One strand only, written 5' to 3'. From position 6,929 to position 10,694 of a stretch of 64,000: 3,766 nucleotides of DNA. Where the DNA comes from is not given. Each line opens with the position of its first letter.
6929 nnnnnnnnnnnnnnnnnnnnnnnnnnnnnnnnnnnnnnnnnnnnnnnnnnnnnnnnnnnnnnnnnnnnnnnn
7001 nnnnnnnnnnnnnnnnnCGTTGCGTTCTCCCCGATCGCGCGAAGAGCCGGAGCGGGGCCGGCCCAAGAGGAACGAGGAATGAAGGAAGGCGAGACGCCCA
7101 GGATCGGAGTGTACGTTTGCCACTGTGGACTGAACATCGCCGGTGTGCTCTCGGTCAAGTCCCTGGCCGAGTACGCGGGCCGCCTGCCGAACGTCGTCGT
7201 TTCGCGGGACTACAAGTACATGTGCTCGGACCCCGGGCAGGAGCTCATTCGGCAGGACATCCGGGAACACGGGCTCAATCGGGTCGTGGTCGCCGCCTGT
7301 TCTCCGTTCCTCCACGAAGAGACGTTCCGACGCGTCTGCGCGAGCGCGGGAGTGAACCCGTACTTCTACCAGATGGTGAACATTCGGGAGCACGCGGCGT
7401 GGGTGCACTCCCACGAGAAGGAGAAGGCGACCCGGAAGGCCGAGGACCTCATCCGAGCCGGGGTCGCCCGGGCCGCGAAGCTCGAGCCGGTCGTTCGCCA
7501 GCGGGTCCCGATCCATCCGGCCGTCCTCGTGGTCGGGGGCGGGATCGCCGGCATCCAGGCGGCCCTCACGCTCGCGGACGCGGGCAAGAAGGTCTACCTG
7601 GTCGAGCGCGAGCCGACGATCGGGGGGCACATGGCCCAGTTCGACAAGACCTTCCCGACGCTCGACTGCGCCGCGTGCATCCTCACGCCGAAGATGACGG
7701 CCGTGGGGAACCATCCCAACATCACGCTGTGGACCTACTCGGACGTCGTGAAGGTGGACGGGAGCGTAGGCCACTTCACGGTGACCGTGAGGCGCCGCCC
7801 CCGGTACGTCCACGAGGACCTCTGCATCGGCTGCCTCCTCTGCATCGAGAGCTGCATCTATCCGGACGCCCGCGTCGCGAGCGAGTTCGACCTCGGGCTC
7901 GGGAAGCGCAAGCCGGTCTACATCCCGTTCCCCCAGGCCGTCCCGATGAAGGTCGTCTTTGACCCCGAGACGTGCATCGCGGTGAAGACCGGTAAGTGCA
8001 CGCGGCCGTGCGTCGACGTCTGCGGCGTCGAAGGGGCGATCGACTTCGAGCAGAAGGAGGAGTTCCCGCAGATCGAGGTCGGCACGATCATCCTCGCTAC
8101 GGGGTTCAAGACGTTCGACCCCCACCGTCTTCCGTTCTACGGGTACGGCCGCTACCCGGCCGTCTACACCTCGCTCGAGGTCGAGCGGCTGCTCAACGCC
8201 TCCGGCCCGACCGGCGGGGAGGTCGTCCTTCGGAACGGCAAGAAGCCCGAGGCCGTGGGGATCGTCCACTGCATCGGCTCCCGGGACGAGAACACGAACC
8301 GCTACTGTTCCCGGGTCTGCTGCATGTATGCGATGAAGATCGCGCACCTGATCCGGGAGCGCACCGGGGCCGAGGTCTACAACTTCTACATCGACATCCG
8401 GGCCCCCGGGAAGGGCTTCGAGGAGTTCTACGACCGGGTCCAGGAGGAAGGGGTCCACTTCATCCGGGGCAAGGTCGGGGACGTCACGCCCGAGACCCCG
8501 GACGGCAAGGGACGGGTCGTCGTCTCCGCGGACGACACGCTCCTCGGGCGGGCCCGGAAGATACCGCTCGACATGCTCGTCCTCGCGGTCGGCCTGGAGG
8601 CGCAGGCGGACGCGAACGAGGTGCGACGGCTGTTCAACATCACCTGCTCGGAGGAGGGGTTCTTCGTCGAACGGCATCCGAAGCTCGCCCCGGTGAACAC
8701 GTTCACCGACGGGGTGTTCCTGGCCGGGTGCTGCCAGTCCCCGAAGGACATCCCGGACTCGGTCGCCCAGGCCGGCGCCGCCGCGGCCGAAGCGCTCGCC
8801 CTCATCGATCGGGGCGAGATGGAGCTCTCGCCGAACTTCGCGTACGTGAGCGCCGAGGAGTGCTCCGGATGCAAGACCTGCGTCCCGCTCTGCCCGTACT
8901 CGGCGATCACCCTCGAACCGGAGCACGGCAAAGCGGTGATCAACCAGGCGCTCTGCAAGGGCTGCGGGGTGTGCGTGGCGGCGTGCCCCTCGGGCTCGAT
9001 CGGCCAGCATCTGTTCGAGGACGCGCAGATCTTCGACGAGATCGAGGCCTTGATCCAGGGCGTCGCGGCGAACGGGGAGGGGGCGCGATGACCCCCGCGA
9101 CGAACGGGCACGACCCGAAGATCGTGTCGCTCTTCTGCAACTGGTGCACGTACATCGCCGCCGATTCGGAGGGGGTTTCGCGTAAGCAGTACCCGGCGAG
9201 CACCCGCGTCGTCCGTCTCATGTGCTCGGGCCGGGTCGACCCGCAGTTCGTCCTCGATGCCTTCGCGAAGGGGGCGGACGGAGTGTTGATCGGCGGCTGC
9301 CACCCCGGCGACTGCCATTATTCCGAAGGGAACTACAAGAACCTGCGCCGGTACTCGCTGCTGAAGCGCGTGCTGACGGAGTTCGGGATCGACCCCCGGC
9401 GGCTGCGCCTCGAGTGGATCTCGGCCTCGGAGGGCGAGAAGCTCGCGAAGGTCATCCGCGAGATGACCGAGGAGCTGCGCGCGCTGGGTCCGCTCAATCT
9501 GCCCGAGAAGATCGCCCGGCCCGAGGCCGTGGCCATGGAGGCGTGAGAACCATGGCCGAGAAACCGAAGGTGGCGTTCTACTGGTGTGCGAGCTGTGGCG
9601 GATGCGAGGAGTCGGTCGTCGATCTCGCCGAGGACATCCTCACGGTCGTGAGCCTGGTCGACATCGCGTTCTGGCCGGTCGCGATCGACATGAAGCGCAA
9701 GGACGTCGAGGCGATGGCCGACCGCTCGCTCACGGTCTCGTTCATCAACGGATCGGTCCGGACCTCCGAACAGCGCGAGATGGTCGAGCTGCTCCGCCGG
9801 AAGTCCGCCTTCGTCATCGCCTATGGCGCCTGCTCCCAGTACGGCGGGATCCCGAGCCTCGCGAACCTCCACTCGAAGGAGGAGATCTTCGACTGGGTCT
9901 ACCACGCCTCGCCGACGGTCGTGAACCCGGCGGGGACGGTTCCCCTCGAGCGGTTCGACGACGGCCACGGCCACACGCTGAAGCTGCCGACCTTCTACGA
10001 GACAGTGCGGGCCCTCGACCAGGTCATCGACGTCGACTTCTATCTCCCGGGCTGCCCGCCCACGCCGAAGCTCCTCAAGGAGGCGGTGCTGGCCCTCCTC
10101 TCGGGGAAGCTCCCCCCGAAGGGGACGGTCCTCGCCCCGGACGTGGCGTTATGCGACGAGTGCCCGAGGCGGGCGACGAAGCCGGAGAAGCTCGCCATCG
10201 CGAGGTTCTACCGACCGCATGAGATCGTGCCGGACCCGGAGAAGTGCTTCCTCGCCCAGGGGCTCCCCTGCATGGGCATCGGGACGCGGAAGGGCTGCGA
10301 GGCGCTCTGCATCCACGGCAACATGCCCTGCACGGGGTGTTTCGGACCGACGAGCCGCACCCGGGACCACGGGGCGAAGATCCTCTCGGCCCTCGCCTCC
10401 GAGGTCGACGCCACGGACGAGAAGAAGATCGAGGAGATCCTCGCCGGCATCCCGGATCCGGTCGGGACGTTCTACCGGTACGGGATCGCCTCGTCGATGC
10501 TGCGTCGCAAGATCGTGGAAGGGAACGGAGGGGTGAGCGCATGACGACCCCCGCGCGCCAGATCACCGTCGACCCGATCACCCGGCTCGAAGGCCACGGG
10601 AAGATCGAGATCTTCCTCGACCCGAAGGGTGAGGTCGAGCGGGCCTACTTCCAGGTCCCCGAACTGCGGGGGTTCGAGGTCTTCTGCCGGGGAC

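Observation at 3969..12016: An ETF pair sits inside a heterodisulfide-reductase/hydrogenase operon: HdrD-like - EtfB - EtfA - HdrA - MvhD - MvhG - MvhA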

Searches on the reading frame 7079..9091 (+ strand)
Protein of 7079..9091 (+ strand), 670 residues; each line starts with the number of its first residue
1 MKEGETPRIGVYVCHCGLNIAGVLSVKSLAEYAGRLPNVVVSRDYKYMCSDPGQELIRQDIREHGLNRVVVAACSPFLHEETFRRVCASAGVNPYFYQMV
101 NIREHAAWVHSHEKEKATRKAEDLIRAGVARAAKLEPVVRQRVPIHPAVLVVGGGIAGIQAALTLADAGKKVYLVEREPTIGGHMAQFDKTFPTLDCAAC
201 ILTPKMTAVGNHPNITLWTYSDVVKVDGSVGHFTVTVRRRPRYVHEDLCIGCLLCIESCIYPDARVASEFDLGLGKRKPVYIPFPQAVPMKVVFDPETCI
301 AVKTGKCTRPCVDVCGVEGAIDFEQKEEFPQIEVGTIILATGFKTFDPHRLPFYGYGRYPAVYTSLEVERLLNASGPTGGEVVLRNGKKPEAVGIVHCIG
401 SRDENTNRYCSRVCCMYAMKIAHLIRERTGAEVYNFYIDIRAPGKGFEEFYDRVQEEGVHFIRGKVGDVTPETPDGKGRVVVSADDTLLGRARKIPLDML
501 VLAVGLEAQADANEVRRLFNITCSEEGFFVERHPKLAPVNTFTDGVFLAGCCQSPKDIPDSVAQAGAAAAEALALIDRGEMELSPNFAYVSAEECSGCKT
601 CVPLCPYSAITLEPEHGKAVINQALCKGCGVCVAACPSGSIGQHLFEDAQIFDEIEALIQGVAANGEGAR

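Call 7: search_protein_families(library=pfam, proteins=[window:7079-9091:+])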
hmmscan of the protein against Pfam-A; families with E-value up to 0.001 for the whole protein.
window:7079-9091:+ (670 aa): 19 families
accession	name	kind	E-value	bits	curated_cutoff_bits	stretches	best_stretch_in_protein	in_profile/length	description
PF00037.32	Fer4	-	4e-13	49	21.1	2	620-641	2-23/24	4Fe-4S binding domain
PF07992.20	Pyr_redox_2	-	1.2e-12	48.3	26.1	1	149-348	3-114/291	Pyridine nucleotide-disulphide oxidoreductase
PF12838.12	Fer4_7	-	5.9e-12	46.3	27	1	595-639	2-51/52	4Fe-4S dicluster domain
PF13237.11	Fer4_10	-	2.4e-11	43.8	25.5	1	590-637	4-53/53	4Fe-4S dicluster domain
PF12831.13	FAD_oxidored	-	3.1e-10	40.4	27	1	149-186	2-39/416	FAD dependent oxidoreductase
PF13450.12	NAD_binding_8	-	1.1e-08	35.7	21.9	1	151-204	1-54/68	NAD(P)-binding Rossmann-like domain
PF12837.12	Fer4_6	-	1.8e-08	34.4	25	1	619-641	2-24/24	4Fe-4S binding domain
PF25160.1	LdpA_Fe-S-bd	-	1.9e-08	34.4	27.6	0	619-643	21-45/49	LdpA Fe-S cluster-binding domain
PF13187.11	Fer4_9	-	2.5e-08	34.2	27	1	594-640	1-51/52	4Fe-4S dicluster domain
PF00890.30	FAD_binding_2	-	7.7e-08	32.4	20.4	1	149-186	2-39/414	FAD binding domain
PF14697.11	Fer4_21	-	2.8e-07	31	35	1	588-638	1-53/59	4Fe-4S dicluster domain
PF01266.30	DAO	-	9.9e-07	29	27.9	1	149-183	2-36/353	FAD dependent oxidoreductase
PF00070.33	Pyr_redox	-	1.2e-06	29.3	22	1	149-191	2-41/82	Pyridine nucleotide-disulphide oxidoreductase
PF12797.12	Fer4_2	-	1.4e-05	25.2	24.5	1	619-638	3-22/22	4Fe-4S binding domain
PF13484.11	Fer4_16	-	4e-05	24.8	30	0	626-650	2-25/66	4Fe-4S double cluster binding domain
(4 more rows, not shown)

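Call 8: search_protein_families(library=ncbifam, proteins=[window:7079-9091:+], max_evalue=0.00001)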
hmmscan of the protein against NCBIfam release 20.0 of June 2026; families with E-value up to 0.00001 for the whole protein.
window:7079-9091:+ (670 aa): 50 families (the best 25 are shown)
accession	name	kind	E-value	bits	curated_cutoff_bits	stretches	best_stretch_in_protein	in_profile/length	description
NF040770.1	hetero_SS_HdrA2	exception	4.5e-259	861.7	1100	1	8-660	1-642/777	CoB-CoM heterodisulfide reductase HdrA2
NF041778.1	hetero_SS_HdrA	equivalog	8.4e-180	599.3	1400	1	8-660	7-652/771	ferredoxin:CoB-CoM heterodisulfide reductase subunit HdrA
NF041891.1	hdrA_Methbact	equivalog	1.5e-163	545.9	1300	1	8-660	2-637/762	ferredoxin:CoB-CoM heterodisulfide reductase subunit HdrA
NF009410.0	PRK12771.1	subfamily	2.6e-13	49.4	516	0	148-185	140-177/566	NAD(P)-binding protein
TIGR01944.1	rnfB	subfamily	3.2e-11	43.1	68.7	1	578-644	98-163/190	RnfABCDGE type electron transport complex subunit B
TIGR02179.1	PorD_KorD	subfamily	5.5e-10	39.2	60.05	1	590-641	22-72/78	2-oxoacid:acceptor oxidoreductase, delta subunit, pyruvate/2-ketoisovalerate family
NF006446.0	PRK08764.1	equivalog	1.4e-09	37.9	220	1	578-642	72-134/139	Rnf electron transport complex subunit RnfB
NF038196.1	ferrodoxin_EFR1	subfamily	2.3e-09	37.7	75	1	589-641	181-229/242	EFR1 family ferrodoxin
NF003475.0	PRK05113.1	equivalog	2.3e-09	37.4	203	1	581-641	101-160/190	electron transport complex subunit RsxB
NF005415.0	PRK06991.1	equivalog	2.6e-09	37.1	281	1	573-641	65-132/284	electron transport complex subunit RsxB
TIGR02700.1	flavo_MJ0208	hypoth_equivalog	4.1e-09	36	251.35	1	560-642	113-195/234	dihydromethanopterin reductase (acceptor)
TIGR01372.1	soxA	subfamily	5.4e-09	34.4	1164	1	105-195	133-217/996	sarcosine oxidase subunit alpha family protein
TIGR03467.1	HpnE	equivalog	1.4e-08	34.5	283.05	1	149-190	1-42/430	hydroxysqualene dehydroxylase HpnE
NF007202.0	PRK09623.1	equivalog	1.8e-08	34.7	166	1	589-641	47-98/105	3-methyl-2-oxobutanoate dehydrogenase subunit delta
NF045790.1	OxalOxreddelta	equivalog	1.8e-08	33.9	230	1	590-642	257-307/316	oxalate oxidoreductase subunit delta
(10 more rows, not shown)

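Call 59: search_solved_structures(query=window:7079-9091:+, max_evalue=1e-20, show_alignments=2)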
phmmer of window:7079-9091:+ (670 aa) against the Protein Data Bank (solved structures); distinct sequences matched with E-value up to 1e-20: 6.
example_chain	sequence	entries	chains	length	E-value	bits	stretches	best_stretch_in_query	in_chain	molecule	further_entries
5odc_A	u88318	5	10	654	2.3e-222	743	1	5-661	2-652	Heterodisulfide reductase, subunit A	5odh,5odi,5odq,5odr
8rvu_a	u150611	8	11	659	2e-221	739.9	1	5-661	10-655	H(2):CoB-CoM heterodisulfide,ferredoxin reductase subunit A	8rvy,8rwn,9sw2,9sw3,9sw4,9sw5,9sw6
8rvv_A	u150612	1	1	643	3.9e-220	735.7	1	7-659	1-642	H(2):CoB-CoM heterodisulfide,ferredoxin reductase subunit A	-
9sfi_A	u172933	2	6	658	3.4e-200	669.8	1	6-660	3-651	CoB--CoM heterodisulfide reductase iron-sulfur subunit A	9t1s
7bkb_A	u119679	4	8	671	6.2e-197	659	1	2-661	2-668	CoB--CoM heterodisulfide reductase iron-sulfur subunit A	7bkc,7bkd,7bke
6tjr_A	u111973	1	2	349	1.4e-47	165.5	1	331-575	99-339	Fumarate reductase/succinate dehydrogenase flavoprotein domain protein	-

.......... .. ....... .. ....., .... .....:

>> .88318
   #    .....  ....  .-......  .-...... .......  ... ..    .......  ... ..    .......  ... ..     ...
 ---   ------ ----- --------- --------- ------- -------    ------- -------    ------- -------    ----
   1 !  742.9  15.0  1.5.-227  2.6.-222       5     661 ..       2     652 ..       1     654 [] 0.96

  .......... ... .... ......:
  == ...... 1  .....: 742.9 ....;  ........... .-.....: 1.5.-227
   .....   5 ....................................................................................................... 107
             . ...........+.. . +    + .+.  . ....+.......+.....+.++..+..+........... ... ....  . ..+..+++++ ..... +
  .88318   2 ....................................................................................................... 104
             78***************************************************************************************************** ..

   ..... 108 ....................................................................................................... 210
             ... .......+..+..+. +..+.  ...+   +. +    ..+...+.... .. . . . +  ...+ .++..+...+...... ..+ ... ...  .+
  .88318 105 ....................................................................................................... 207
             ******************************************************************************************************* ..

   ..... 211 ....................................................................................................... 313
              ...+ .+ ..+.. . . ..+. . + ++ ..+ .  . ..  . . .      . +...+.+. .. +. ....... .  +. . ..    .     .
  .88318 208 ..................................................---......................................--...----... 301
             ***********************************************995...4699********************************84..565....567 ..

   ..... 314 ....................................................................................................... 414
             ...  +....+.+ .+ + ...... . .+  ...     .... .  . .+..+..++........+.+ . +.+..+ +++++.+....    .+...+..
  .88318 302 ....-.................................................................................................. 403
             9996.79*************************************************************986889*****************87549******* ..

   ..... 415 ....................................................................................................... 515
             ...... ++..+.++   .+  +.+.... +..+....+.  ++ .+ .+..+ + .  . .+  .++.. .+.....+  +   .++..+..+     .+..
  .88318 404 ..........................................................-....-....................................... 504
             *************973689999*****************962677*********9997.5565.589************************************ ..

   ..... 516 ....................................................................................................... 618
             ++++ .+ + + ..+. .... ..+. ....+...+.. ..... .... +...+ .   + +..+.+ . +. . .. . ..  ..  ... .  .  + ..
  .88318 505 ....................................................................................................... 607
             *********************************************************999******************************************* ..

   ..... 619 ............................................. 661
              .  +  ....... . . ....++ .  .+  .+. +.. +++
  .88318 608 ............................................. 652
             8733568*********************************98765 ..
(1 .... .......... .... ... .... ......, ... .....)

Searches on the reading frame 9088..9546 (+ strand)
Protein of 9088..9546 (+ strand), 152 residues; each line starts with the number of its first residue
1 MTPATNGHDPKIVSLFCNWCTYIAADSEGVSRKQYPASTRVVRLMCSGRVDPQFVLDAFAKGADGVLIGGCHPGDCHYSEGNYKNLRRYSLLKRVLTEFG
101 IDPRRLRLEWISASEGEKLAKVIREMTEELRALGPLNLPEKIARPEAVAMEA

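Call 7: search_protein_families(library=pfam, proteins=[window:9088-9546:+])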
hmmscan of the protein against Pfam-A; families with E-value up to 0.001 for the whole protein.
window:9088-9546:+ (152 aa): 1 family
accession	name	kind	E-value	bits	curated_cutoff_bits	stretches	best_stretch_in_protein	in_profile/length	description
PF02662.21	FlpD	-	4.4e-52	175.7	22.3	1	12-134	1-123/123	Methyl-viologen-reducing hydrogenase, delta subunit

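Call 8: search_protein_families(library=ncbifam, proteins=[window:9088-9546:+], max_evalue=0.00001)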
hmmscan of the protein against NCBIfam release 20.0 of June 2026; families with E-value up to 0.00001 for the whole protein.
window:9088-9546:+ (152 aa): 3 families
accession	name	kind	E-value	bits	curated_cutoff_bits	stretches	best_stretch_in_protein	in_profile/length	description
NF040770.1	hetero_SS_HdrA2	exception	2.2e-51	174.9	1100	1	6-136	644-774/777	CoB-CoM heterodisulfide reductase HdrA2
NF045873.1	F420_non_VhuD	exception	3.4e-36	124.2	215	1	9-137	1-129/132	F420-non-reducing hydrogenase iron-sulfur subunit VhuD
NF041891.1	hdrA_Methbact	equivalog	4.7e-14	51.6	1300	1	11-131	644-759/762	ferredoxin:CoB-CoM heterodisulfide reductase subunit HdrA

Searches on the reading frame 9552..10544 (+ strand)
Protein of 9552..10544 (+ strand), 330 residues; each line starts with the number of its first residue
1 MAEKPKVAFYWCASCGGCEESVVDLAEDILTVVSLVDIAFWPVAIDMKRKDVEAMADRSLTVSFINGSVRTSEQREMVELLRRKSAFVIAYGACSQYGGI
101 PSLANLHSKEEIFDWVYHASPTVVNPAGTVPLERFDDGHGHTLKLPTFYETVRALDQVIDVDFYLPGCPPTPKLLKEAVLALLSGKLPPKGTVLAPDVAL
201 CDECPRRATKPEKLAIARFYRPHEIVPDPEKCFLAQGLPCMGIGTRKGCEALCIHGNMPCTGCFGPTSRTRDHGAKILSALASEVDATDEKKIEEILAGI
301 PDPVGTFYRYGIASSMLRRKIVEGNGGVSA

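Call 7: search_protein_families(library=pfam, proteins=[window:9552-10544:+])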
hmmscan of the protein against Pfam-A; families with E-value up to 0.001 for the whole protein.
window:9552-10544:+ (330 aa): 1 family
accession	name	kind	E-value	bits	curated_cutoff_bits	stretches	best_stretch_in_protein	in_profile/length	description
PF01058.29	Oxidored_q6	-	4.9e-24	84.9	27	1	15-182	1-128/128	NADH ubiquinone oxidoreductase, 20 Kd subunit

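Call 8: search_protein_families(library=ncbifam, proteins=[window:9552-10544:+], max_evalue=0.00001)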
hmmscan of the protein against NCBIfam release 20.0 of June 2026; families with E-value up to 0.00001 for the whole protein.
window:9552-10544:+ (330 aa): 11 families
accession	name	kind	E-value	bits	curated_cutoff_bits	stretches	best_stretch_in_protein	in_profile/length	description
NF045875.1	F420_non_VhuG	exception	7.9e-64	215.6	450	1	1-321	1-285/286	F420-non-reducing hydrogenase subunit VhuG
NF040836.1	sulfhyd_HydD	equivalog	7e-23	81.1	500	1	3-135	4-129/261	NADPH-dependent hydrogenase/sulfhydrogenase 1 subunit delta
NF040831.1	sulfhyd_ShyD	equivalog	1.3e-17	64.2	460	1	8-117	4-105/240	NAD(P)-dependent hydrogenase/sulfhydrogenase 2 subunit delta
TIGR03294.1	FrhG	equivalog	1.5e-14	54.3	245.5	2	140-202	99-156/228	coenzyme F420 hydrogenase subunit gamma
TIGR01957.1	nuoB_fam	subfamily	5.9e-10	39.2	142.7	1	148-182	104-138/145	NADH-quinone oxidoreductase subunit B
NF005012.1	PRK06411.1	subfamily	7.2e-10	38.6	116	1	148-182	120-154/166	NADH-quinone oxidoreductase subunit NuoB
NF011393.0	PRK14818.1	equivalog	6.2e-08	32.4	255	1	149-182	118-151/173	NADH dehydrogenase subunit B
NF011390.0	PRK14815.1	equivalog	2.5e-06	26.9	281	0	149-182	120-153/183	NADH dehydrogenase subunit B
NF011392.0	PRK14817.1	equivalog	3.3e-06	26.9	271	0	149-181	123-155/182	NADH-quinone oxidoreductase subunit B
NF011394.0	PRK14819.1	equivalog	3.7e-06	26.7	312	0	149-182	119-152/264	NADH-quinone oxidoreductase subunit B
NF011395.0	PRK14820.1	equivalog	5.5e-06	26.3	263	0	149-179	120-150/180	NADH-quinone oxidoreductase subunit B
